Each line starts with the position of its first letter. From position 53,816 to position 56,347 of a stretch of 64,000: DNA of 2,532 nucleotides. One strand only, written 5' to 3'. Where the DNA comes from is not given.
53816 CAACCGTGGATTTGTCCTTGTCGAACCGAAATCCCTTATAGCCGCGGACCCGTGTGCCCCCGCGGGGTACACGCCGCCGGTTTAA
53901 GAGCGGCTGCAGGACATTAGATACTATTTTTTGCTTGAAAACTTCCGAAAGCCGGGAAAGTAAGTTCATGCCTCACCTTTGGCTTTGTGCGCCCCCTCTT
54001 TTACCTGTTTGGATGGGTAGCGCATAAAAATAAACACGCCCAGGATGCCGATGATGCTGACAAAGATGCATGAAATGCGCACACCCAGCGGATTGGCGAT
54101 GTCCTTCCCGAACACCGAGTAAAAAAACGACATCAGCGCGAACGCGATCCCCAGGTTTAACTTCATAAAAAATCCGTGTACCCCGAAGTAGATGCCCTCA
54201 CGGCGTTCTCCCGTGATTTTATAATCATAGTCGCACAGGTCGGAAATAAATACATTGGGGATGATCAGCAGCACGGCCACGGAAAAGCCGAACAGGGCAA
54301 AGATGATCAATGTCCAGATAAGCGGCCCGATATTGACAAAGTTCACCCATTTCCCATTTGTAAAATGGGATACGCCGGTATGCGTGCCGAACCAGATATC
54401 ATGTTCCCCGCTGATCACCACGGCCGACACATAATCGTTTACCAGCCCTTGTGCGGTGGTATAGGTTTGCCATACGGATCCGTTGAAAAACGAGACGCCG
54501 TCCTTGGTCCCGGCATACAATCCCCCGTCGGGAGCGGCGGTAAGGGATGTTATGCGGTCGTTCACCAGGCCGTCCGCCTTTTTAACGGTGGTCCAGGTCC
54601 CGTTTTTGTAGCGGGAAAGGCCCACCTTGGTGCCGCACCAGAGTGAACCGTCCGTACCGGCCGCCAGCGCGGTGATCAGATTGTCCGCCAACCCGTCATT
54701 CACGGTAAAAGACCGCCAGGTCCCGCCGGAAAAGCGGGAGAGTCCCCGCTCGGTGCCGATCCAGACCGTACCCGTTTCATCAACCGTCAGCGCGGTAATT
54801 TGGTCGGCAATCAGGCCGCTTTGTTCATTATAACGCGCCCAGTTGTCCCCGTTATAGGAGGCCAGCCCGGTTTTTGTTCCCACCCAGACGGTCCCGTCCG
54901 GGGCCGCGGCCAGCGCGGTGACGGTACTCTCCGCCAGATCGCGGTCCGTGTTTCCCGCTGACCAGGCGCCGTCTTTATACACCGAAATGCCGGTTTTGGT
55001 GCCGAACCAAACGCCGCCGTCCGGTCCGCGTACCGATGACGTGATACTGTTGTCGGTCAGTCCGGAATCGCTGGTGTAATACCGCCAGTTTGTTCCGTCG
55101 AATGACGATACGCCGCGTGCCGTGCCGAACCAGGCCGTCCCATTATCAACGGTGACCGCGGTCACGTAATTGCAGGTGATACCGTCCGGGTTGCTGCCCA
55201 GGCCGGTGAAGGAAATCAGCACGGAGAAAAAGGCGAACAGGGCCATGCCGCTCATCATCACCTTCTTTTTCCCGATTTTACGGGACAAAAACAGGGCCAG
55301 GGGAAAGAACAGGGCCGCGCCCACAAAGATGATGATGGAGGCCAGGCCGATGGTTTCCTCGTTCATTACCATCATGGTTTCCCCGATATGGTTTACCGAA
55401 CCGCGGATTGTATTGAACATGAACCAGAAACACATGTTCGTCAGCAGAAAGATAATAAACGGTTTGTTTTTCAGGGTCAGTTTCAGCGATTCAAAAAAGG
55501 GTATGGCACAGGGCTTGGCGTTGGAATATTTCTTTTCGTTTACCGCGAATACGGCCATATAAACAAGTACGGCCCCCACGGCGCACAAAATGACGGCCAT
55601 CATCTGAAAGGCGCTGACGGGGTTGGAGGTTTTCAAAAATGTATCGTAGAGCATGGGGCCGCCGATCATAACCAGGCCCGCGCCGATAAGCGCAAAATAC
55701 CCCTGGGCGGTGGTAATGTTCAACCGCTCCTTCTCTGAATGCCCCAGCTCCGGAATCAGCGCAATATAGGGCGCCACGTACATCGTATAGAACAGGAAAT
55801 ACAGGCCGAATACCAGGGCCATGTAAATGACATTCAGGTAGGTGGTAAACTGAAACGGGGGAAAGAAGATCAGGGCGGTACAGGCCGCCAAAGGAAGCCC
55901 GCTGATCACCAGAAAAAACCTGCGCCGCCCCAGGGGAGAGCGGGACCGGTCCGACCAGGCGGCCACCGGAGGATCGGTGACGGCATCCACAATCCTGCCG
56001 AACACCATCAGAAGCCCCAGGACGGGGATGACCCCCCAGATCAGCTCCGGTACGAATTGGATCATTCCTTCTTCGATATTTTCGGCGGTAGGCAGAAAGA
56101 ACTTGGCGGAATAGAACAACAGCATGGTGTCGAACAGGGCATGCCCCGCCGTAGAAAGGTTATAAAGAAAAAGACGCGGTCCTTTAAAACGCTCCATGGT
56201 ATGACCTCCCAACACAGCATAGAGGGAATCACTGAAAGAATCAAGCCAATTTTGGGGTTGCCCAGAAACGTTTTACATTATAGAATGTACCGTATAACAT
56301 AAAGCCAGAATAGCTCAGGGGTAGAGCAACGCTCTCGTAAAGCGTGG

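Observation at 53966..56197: Sugar symporter with a Reg_prop beta-propeller inserted in a periplasmic loop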

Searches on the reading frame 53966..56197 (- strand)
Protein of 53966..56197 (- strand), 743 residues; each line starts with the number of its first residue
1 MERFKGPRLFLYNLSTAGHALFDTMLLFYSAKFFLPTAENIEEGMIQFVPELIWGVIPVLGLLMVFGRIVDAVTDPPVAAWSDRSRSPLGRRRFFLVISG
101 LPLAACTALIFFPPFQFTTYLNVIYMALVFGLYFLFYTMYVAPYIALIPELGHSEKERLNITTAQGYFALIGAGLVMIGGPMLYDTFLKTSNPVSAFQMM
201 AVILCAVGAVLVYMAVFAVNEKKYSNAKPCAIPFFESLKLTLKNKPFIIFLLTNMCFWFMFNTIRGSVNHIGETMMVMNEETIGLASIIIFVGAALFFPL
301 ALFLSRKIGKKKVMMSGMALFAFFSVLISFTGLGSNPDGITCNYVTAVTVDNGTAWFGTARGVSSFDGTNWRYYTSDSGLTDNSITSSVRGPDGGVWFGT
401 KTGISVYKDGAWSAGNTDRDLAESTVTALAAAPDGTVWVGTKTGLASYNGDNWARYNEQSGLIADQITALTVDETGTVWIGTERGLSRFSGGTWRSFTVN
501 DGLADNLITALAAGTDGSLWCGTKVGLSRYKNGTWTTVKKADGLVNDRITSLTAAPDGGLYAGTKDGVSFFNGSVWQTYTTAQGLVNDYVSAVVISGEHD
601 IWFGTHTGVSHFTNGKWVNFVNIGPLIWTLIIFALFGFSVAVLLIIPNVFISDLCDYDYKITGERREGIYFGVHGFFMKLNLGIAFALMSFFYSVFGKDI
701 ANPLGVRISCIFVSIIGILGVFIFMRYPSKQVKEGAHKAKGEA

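Call 3: search_protein_families(library=pfam, proteins=[window:53966-56197:-], max_evalue=1)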
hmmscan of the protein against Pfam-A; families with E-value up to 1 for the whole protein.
window:53966-56197:- (743 aa): 6 families
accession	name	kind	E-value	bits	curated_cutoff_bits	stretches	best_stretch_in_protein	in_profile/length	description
PF13347.12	MFS_2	-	1.1e-46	159.7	27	2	59-336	34-310/427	MFS/sugar transport protein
PF07494.17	Reg_prop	-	2.8e-22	76.3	20.4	4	461-483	1-23/24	Two component regulator propeller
PF07690.21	MFS_1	-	1.6e-10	40.8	33.4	2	59-262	33-223/347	Major Facilitator Superfamily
PF10983.13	DUF2793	-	0.014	15.7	27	0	429-464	36-70/87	Protein of unknown function (DUF2793)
PF20251.4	Big_14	-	0.038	14.4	27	0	511-542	25-56/104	Bacterial Ig-like domain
PF23748.1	Beta-prop_LRRK2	-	0.39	10.1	26.9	0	419-444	269-294/359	LRRK2 beta propeller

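Call 4: search_protein_families(library=ncbifam, proteins=[window:53966-56197:-], max_evalue=0.1)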
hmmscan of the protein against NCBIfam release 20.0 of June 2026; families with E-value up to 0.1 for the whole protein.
window:53966-56197:- (743 aa): 9 families
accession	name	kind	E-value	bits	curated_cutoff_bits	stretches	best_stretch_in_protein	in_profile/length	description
TIGR00792.1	gph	subfamily_domain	7.2e-38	130.4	231.35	2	41-348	38-323/437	glycoside-pentoside-hexuronide (GPH):cation symporter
NF007237.0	PRK09669.1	subfamily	1.1e-20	73.7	610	1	59-331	46-314/461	putative symporter YagG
NF007749.0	PRK10429.1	equivalog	1.5e-19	70.2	456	1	59-367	43-351/473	melibiose:sodium transporter MelB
NF007353.0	PRK09848.1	equivalog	2.8e-15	56.1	528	1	61-348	47-331/457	glucuronide transporter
NF008526.0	PRK11462.1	equivalog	1.3e-11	44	836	2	57-331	44-313/460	glycoside-pentoside-hexuronide family transporter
NF045728.1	glycosyl_F510_1955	equivalog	2.9e-07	30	175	0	514-562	14-58/246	F510_1955 family glycosylhydrolase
NF052228.1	T9SS_PorZ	equivalog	5.2e-07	28.5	260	1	424-491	588-661/757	type IX secretion system anionic LPS delivery protein PorZ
TIGR00883.1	2A0106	subfamily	2.1e-05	23.8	443.45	2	218-335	197-314/400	metabolite/H+ symporter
NF006612.0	PRK09174.1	equivalog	0.0014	18.3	183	1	111-150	43-83/204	F0F1 ATP synthase subunit B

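Call 5: find_homologous_proteins(query=window:53966-56197:-, max_evalue=0.00001)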
Query window:53966-56197:- (743 aa): 575 proteins with E <= 0.00001 among 8000 candidates; the best 120 are listed.
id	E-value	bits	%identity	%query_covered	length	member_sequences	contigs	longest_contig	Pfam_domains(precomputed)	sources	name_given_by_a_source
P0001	0.0e+0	1690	100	100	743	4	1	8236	PF13347.13,PF07494.18,PF07690.22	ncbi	ncbi:MAG: MFS transporter [Spirochaetia bacterium]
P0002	0.0e+0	1259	74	99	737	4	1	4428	PF13347.13,PF07494.18,PF07690.22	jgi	jgi:GPH family glycoside/pentoside/hexuronide:cation symporter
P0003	0.0e+0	1135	67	100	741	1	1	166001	PF23748.2,PF13347.13,PF07494.18,PF07690.22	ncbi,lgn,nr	ncbi:MAG: MFS transporter [Spirochaetales bacterium]|nr:MFS transporter [Spirochaetales bacterium]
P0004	0.0e+0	1135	67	100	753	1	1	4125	PF13347.13,PF07494.18,PF07690.22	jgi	jgi:GPH family glycoside/pentoside/hexuronide:cation symporter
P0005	0.0e+0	1130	66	100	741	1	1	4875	PF13347.13,PF07494.18,PF07690.22,PF08450.19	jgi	jgi:GPH family glycoside/pentoside/hexuronide:cation symporter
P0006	0.0e+0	1120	66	100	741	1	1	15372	PF13347.13,PF07494.18,PF07690.22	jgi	jgi:GPH family glycoside/pentoside/hexuronide:cation symporter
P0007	0.0e+0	1120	66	100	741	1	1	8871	PF13347.13,PF07494.18,PF07690.22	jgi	jgi:GPH family glycoside/pentoside/hexuronide:cation symporter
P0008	0.0e+0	1106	66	100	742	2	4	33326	PF23748.2,PF13347.13,PF07494.18,PF07690.22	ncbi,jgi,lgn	-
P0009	4.2e-273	926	55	99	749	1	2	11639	PF13347.13,PF07494.18,PF07690.22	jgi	jgi:GPH family glycoside/pentoside/hexuronide:cation symporter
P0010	5.5e-165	569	59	45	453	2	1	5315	PF13347.13,PF07690.22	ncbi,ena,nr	ncbi:MAG TPA: MFS transporter [Spirochaetia bacterium]|nr:MFS transporter [Spirochaetia bacterium]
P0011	1.2e-163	564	59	45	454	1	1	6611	PF13347.13,PF07690.22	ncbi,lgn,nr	ncbi:MAG: MFS transporter [Spirochaetales bacterium]|nr:MFS transporter [Spirochaetales bacterium]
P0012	5.5e-163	562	59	45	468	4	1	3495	PF13347.13,PF07690.22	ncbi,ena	-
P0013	2.4e-161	557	57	45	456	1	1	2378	PF13347.13,PF07690.22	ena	-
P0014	7.2e-159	548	57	45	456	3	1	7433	PF13347.13,PF07690.22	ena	-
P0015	1.3e-157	544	55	46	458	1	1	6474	PF13347.13,PF07690.22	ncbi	-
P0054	5.5e-142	493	50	45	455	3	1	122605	PF13347.13,PF07690.22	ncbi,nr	ncbi:MAG: MFS transporter [Spirochaetales bacterium]|nr:MFS transporter [Spirochaetales bacterium]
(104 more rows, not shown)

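Call 8: search_solved_structures(query=window:53966-56197:-, max_evalue=0.01, show_alignments=3)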
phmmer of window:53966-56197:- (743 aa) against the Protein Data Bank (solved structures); distinct sequences matched with E-value up to 0.01: 4.
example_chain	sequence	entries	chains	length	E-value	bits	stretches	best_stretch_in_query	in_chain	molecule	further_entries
4a2l_A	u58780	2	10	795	1.1e-30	109.6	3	332-572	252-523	TWO-COMPONENT SYSTEM SENSOR HISTIDINE KINASE/RESPONSE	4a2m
3v9f_A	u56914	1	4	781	1.1e-24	89.8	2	336-630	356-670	Two-component system sensor histidine kinase/response regulator, hybrid (One-component sys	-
3ott_A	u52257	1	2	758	1.2e-18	69.8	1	351-626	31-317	Two-component system sensor histidine kinase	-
3va6_A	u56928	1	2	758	1.2e-18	69.8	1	351-626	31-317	Two-component system sensor histidine kinase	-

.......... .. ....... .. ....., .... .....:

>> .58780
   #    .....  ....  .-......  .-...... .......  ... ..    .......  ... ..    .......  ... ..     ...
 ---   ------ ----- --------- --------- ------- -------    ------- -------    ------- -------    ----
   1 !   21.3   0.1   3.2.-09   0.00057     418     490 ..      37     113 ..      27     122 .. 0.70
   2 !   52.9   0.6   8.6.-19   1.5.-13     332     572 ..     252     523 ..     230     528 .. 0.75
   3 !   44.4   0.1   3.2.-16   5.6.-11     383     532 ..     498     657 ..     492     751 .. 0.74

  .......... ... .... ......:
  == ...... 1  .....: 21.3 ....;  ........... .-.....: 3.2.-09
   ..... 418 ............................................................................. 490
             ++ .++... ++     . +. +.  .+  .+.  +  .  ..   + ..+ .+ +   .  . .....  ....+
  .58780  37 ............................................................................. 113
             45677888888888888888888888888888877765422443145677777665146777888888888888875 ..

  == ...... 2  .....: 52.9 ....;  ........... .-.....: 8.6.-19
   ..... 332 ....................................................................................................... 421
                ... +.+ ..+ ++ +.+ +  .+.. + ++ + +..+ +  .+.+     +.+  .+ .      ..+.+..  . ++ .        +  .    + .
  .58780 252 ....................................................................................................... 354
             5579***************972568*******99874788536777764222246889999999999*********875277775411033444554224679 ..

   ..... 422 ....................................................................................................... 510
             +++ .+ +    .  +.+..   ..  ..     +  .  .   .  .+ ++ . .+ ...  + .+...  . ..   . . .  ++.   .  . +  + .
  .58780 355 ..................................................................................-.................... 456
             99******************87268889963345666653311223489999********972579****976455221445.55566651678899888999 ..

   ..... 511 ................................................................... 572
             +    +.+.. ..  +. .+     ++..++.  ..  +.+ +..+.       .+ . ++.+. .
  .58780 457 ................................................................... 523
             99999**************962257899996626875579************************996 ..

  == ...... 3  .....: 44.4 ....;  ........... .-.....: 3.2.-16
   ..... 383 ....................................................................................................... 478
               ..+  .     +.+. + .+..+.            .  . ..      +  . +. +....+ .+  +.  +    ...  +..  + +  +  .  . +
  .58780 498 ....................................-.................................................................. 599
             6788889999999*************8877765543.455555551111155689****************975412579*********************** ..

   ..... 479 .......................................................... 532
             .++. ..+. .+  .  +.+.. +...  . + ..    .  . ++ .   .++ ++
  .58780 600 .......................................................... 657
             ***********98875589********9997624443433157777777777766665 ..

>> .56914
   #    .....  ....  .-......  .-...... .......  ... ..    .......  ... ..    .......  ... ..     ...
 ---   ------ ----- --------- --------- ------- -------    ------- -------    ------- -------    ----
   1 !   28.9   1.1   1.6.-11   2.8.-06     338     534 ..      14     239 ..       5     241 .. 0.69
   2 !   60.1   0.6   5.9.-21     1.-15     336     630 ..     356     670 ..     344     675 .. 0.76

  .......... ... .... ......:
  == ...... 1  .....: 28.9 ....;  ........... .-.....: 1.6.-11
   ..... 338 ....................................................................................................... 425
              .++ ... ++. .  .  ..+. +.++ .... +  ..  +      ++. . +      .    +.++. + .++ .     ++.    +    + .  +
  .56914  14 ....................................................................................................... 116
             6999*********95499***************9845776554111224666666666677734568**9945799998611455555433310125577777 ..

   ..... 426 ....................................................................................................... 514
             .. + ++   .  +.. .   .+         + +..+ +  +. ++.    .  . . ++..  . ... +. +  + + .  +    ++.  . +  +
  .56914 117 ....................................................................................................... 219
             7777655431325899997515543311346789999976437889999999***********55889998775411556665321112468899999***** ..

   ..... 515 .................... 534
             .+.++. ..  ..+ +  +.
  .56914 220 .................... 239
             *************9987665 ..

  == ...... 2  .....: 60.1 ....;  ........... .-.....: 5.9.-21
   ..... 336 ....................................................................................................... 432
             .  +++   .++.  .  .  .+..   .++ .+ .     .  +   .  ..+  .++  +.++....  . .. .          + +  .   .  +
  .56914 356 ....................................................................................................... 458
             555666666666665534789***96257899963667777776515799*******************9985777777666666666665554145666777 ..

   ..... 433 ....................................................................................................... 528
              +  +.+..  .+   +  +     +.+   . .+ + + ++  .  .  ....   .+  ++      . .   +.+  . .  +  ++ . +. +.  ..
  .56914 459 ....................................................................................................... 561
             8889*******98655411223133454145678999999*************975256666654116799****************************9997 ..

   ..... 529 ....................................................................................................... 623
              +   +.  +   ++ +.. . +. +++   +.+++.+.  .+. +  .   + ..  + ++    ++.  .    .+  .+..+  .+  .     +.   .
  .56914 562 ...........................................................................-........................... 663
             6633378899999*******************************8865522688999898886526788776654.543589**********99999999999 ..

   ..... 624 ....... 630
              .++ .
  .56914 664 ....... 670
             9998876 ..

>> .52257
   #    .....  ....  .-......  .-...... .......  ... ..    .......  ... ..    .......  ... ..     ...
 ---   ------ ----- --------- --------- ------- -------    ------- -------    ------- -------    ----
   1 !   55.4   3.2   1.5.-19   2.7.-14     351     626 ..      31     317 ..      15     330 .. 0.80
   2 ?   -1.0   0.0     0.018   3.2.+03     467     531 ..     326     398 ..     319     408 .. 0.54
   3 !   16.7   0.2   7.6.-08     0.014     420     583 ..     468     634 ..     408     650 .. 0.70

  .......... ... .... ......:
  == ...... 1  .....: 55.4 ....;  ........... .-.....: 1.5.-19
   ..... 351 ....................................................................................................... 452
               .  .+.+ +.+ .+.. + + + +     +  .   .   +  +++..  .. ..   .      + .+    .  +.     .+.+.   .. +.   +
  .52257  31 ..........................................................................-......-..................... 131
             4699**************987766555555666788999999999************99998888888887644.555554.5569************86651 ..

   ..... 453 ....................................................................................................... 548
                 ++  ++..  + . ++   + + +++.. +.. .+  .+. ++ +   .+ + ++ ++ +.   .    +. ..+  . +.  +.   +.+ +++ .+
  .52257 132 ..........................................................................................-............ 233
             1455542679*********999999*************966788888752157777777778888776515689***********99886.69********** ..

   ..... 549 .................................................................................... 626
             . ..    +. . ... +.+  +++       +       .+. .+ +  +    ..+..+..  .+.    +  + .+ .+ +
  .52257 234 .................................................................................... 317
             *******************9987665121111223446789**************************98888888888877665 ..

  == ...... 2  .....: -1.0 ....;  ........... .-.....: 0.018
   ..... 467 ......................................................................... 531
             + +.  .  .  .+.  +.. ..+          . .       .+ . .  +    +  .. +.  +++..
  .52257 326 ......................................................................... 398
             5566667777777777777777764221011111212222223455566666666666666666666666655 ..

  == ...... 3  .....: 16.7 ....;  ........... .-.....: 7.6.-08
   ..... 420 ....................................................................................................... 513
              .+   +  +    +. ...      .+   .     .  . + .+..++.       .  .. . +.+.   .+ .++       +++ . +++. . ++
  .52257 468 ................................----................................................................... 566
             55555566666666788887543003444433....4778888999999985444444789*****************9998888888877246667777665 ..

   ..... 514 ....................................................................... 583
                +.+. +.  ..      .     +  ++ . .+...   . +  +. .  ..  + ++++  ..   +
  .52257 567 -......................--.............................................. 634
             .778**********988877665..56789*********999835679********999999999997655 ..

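Call 10: search_solved_structures(query=A1, max_evalue=0.001, show_alignments=0)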
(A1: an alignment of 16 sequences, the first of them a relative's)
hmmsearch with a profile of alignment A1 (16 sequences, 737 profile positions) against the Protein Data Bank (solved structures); distinct sequences matched with E-value up to 0.001: 11.
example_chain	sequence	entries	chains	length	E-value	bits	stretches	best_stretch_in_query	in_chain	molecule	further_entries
4a2l_A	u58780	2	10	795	1.7e-54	188.2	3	335-591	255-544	TWO-COMPONENT SYSTEM SENSOR HISTIDINE KINASE/RESPONSE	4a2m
3v9f_A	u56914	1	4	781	1.5e-48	168.5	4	393-574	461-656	Two-component system sensor histidine kinase/response regulator, hybrid (One-component sys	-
3ott_A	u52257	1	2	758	8.8e-38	132.9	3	389-621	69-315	Two-component system sensor histidine kinase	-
3va6_A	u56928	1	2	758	8.8e-38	132.9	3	389-621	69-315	Two-component system sensor histidine kinase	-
8t60_A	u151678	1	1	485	2.9e-07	32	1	57-206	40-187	Melibiose permease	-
4m64_A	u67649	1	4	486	2.9e-07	32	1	57-206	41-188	Melibiose carrier protein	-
5m11_A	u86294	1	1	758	7.5e-06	27.4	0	464-581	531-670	Immunoreactive 84kD antigen PG93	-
7dxn_A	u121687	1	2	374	1.8e-05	26.1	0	430-571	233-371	Membrane associated protein kinase with beta-propeller domain, pyrrolo-quinoline quinone b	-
8bb6_A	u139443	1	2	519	4.5e-05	24.8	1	62-113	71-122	Sucrose transport protein SUC1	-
7evf_AA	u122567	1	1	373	0.00017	22.9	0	430-570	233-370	PQQ_3 domain-containing protein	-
7eq5_A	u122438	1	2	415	0.00026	22.3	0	430-571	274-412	Membrane associated protein kinase with beta-propeller domain, pyrrolo-quinoline quinone b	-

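Call 12: find_encoding_contigs(protein=P0003, flank=10000, max_places=2)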
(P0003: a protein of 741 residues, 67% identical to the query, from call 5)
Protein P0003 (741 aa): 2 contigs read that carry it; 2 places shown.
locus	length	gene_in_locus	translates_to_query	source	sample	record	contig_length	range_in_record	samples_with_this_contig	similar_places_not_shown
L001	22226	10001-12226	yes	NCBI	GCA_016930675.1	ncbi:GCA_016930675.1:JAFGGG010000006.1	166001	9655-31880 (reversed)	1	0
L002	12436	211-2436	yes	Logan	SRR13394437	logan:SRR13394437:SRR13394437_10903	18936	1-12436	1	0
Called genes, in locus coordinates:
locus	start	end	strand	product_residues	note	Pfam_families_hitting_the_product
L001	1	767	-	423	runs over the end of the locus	PF00133:tRNA-synt_1 (faint), PF01921:tRNA-synt_1f (faint), PF01406:tRNA-synt_1e, PF09334:tRNA-synt_1g (weak)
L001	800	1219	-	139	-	-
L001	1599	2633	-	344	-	PF03793:PASTA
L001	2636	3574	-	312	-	PF00551:Formyl_trans_N, PF02911:Formyl_trans_C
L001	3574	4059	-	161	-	PF01327:Pep_deformylase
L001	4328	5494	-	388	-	PF13487:HD_5, PF01966:HD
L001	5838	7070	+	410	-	PF01979:Amidohydro_1, PF07969:Amidohydro_3 (weak)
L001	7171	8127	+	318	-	PF00027:cNMP_binding, PF12895:ANAPC3 (faint), PF00515:TPR_1 (faint), PF07719:TPR_2 (faint), PF13428:TPR_14 (faint), PF13525:YfiO (faint), PF13174:TPR_6 (faint), PF13424:TPR_12 (weak)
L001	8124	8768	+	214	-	PF00027:cNMP_binding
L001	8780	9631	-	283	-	PF13353:Fer4_12 (weak), PF04055:Radical_SAM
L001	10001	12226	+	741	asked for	PF07690:MFS_1, PF13347:MFS_2, PF07494:Reg_prop (faint), PF23748:Beta-prop_LRRK2 (faint), PF13347:MFS_2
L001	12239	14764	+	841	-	PF13802:Gal_mutarotas_2, PF01055:Glyco_hydro_31_2nd, PF21365:Glyco_hydro_31_3rd, PF17137:DUF5110 (weak)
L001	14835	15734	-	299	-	-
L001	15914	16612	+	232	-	-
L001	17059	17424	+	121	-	PF07238:PilZ (weak)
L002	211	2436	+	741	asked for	PF07690:MFS_1, PF13347:MFS_2, PF07494:Reg_prop (faint), PF23748:Beta-prop_LRRK2 (faint), PF13347:MFS_2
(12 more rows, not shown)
